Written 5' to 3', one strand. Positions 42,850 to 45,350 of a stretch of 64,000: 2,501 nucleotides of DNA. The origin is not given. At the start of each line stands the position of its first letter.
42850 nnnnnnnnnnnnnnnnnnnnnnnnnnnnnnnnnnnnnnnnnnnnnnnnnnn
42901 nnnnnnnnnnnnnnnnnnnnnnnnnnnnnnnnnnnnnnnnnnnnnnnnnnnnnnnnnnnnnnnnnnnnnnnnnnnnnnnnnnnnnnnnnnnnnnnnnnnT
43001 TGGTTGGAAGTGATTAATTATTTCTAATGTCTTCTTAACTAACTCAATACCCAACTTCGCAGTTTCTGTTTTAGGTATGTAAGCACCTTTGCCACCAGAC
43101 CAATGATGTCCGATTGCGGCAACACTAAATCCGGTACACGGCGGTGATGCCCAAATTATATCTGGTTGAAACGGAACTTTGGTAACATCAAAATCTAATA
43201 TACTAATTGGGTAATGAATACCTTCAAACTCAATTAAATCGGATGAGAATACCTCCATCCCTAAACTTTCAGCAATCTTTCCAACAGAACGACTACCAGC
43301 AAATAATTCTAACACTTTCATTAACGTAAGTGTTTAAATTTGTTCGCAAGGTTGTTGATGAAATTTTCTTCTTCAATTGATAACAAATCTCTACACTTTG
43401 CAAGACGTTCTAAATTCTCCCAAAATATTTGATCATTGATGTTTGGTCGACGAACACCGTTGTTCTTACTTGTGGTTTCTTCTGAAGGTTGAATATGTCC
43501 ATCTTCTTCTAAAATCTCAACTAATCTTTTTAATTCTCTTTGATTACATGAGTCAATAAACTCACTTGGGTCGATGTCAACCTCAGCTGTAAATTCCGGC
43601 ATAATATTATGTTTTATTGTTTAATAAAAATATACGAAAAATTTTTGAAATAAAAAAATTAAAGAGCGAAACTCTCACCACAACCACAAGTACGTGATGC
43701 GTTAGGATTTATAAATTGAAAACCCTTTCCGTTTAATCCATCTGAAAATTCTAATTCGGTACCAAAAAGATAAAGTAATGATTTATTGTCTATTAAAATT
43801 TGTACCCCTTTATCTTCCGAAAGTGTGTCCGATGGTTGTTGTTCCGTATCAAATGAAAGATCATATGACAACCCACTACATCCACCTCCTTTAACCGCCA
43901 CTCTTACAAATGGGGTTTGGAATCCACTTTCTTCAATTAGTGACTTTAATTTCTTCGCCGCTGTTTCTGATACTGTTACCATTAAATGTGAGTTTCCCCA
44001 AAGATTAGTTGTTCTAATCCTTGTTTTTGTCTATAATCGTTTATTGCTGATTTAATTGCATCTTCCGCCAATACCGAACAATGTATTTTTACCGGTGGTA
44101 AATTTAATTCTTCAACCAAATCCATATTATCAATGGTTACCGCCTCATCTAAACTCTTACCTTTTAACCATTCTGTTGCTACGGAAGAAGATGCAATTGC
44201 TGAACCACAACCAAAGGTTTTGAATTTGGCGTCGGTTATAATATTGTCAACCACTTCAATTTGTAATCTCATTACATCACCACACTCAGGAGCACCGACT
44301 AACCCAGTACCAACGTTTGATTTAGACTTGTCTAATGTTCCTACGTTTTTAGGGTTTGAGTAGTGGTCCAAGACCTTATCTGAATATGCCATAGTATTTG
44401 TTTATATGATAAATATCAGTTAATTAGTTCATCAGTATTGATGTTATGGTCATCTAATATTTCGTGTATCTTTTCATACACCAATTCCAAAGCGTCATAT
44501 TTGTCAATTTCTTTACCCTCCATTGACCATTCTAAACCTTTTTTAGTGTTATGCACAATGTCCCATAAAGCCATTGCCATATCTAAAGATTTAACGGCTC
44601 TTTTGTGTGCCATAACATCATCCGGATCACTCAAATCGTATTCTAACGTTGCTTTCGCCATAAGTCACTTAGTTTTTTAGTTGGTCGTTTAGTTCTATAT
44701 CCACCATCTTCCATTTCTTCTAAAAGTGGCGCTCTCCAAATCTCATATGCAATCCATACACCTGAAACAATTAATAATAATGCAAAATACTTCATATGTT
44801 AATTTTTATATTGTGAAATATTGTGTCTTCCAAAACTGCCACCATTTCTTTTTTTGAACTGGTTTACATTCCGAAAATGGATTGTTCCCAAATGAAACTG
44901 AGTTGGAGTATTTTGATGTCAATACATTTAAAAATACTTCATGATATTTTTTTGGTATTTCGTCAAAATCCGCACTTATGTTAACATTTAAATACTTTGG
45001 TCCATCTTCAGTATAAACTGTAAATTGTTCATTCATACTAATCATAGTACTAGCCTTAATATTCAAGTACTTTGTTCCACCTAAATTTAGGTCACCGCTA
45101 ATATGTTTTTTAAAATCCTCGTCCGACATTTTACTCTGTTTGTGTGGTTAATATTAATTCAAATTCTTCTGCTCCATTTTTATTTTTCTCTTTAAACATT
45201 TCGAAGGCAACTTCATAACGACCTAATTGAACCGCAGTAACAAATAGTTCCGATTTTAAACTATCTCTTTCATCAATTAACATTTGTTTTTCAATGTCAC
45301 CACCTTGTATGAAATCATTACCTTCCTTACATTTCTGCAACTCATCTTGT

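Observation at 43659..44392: Phage-encoded Fe-S cluster assembly pair IscU + IscA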

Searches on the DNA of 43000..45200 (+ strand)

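Call 5: search_dna_similar(query=window:43000-45200:+, collection=phages, mode=near)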
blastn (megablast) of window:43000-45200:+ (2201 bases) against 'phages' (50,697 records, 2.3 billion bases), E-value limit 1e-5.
No match.

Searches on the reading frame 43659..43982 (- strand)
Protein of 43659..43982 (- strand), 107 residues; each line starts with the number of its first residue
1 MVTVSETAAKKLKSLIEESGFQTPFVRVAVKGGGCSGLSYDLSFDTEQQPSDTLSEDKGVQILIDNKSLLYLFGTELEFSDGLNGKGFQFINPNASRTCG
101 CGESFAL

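Call 3: search_protein_families(library=pfam, proteins=[window:43659-43982:-], max_evalue=0.01)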
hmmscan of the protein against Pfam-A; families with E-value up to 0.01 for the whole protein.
window:43659-43982:- (107 aa): 1 family
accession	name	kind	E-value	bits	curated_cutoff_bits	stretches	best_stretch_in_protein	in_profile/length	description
PF01521.26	Fe-S_biosyn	-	1e-17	64.8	26.3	1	2-103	3-110/110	Iron-sulphur cluster biosynthesis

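Call 4: search_protein_families(library=ncbifam, proteins=[window:43659-43982:-], max_evalue=0.001)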
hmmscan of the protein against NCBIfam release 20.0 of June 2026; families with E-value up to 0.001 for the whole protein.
window:43659-43982:- (107 aa): 10 families
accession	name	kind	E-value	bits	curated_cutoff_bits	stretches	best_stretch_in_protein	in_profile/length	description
TIGR00049.1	TIGR00049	subfamily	1e-34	118.9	58.8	1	2-106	1-105/106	iron-sulfur cluster assembly accessory protein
NF010147.0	PRK13623.1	equivalog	3e-31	108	117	1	2-106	10-114/115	iron-sulfur cluster insertion protein ErpA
TIGR02011.1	IscA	equivalog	1.7e-27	95.7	150.6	1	2-106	1-104/105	iron-sulfur cluster assembly protein IscA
NF007049.0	PRK09502.1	equivalog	2.7e-27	95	181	1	2-106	3-106/107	iron-sulfur cluster assembly protein IscA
TIGR01997.1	sufA_proteo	equivalog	5e-26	91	136.2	1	2-107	3-107/107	Fe-S cluster assembly scaffold SufA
NF007050.0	PRK09504.1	equivalog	1.1e-18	67.5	161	1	2-106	18-121/122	Fe-S cluster assembly scaffold SufA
NF038090.1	IscA_HesB_Se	subfamily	1.8e-11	44.3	85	1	1-102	1-100/101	IscA/HesB family protein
TIGR01911.1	HesB_rel_seleno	subfamily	8.9e-07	29.4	66.35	1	2-85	4-86/92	HesB-like protein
TIGR03341.1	YhgI_GntY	equivalog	0.00044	20.1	269.35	1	2-95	1-95/190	Fe-S biogenesis protein NfuA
NF033940.1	ErpA_rel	equivalog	0.00066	19.8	65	1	2-77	4-80/95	ErpA-related iron-sulfur cluster insertion protein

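Call 21: search_protein_families(library=phrogs, proteins=[window:43659-43982:-], max_evalue=0.001)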
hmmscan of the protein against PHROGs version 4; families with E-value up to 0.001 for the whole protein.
window:43659-43982:- (107 aa): 1 family
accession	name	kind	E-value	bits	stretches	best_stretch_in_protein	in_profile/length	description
phrog_17776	-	unknown function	2.2e-32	112.7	1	3-106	8-111/112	-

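Call 41: search_dna_similar(query=window:43659-43982:-, collection=phages, mode=protein, max_rows=60)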
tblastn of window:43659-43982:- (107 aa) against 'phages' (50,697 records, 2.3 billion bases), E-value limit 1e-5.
Records with a match: 11; places in all: 11; records where one place covers at least 80% of the query: 11.
Best place of each record, by identity: <60% 11.
By first word of the organism name: Acinetobacter 4; uncultured 2; Salmonella 2; Staphylococcus 2; Escherichia 1.
By host as written in the record: - 6; Staphylococcus aureus 2; Salmonella enterica subsp. enterica serovar Kentucky 1; Escherichia coli O157:H7 ATCC 43895 1; Homo sapiens 1.
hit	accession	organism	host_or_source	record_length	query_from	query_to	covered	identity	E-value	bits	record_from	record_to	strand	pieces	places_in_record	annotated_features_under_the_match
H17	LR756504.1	uncultured phage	metagenomic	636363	1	107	100%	54.6%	3e-31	120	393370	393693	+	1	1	record has no annotation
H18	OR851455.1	Salmonella phage S.Kent 1-2-1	Salmonella enterica subsp. enterica ...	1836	2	107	99%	43.9%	3e-20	89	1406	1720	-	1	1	record has no annotation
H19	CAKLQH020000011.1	Acinetobacter phage MD-2021a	not known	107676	1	107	100%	41.7%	2e-18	84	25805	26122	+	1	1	iscA: iron-sulfur cluster assembly protein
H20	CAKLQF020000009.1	Acinetobacter phage MD-2021a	not known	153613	1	107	100%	41.7%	2e-18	84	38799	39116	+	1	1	iscA: iron-sulfur cluster assembly protein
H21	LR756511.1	uncultured phage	metagenomic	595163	1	107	100%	41.4%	1e-21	93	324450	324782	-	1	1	record has no annotation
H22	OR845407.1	Escherichia phage ECO95 1-6-1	Escherichia coli O157:H7 ATCC 43895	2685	5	107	96%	41.7%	4e-20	89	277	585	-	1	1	record has no annotation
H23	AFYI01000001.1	Salmonella enterica subsp. enterica serovar Infantis str. ...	Homo sapiens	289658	5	107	96%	41.7%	4e-20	89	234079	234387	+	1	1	iron-sulfur cluster assembly accessory protein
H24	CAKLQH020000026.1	Acinetobacter phage MD-2021a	not known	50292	2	107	99%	37.7%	3e-17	81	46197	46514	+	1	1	yadR: iron-sulfur cluster insertion protein ErpA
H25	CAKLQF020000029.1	Acinetobacter phage MD-2021a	not known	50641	2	107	99%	37.7%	3e-17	81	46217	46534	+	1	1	yadR: iron-sulfur cluster insertion protein ErpA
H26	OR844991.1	Staphylococcus phage SA 1306 Kay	Staphylococcus aureus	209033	2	105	97%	35.6%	2e-16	79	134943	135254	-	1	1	record has no annotation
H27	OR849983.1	Staphylococcus phage SA 1298 Kay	Staphylococcus aureus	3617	2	101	93%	34.0%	1e-14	73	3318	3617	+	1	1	record has no annotation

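Call 51: search_solved_structures(query=window:43659-43982:-, max_evalue=0.00001, show_alignments=2)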
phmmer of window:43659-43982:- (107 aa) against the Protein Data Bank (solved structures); distinct sequences matched with E-value up to 0.00001: 6.
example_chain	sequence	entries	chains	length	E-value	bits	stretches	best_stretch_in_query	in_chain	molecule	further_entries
2apn_A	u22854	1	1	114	7.2e-25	90.5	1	3-106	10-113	Protein HI1723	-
1r94_A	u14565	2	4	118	4.3e-24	88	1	2-107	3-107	Protein yfhF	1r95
1s98_A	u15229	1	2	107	1e-23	86.9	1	2-105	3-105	Protein yfhF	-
1nwb_A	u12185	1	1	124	6.2e-21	77.9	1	4-106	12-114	Hypothetical protein AQ_1857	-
1x0g_A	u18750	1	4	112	6.8e-14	55.3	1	21-106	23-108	IscA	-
2d2a_A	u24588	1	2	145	2.1e-13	53.7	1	3-106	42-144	SufA protein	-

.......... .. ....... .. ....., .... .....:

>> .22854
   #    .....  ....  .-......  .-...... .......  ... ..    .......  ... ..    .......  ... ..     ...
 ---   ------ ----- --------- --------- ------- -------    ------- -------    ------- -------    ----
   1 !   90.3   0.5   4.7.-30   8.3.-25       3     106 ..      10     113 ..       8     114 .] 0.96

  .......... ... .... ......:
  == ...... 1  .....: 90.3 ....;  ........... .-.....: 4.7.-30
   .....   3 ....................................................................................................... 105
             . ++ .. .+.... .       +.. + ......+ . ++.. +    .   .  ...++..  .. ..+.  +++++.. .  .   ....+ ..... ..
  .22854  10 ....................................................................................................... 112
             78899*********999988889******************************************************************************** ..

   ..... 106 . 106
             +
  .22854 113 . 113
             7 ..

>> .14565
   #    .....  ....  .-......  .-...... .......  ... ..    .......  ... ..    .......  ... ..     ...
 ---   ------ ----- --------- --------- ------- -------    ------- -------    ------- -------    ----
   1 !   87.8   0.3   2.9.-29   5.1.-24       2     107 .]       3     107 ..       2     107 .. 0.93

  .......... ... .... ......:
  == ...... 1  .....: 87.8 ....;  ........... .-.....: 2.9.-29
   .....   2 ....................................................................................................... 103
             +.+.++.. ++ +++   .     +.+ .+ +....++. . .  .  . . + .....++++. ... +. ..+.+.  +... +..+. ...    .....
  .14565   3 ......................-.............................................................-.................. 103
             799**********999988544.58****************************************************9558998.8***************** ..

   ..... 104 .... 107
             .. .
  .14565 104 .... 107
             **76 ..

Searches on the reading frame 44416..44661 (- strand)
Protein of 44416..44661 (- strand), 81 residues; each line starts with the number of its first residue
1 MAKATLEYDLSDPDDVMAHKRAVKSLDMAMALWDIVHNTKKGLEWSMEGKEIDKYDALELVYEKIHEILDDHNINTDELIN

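Call 3: search_protein_families(library=pfam, proteins=[window:44416-44661:-], max_evalue=0.01)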
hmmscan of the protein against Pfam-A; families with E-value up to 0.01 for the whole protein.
window:44416-44661:- (81 aa): 0 families
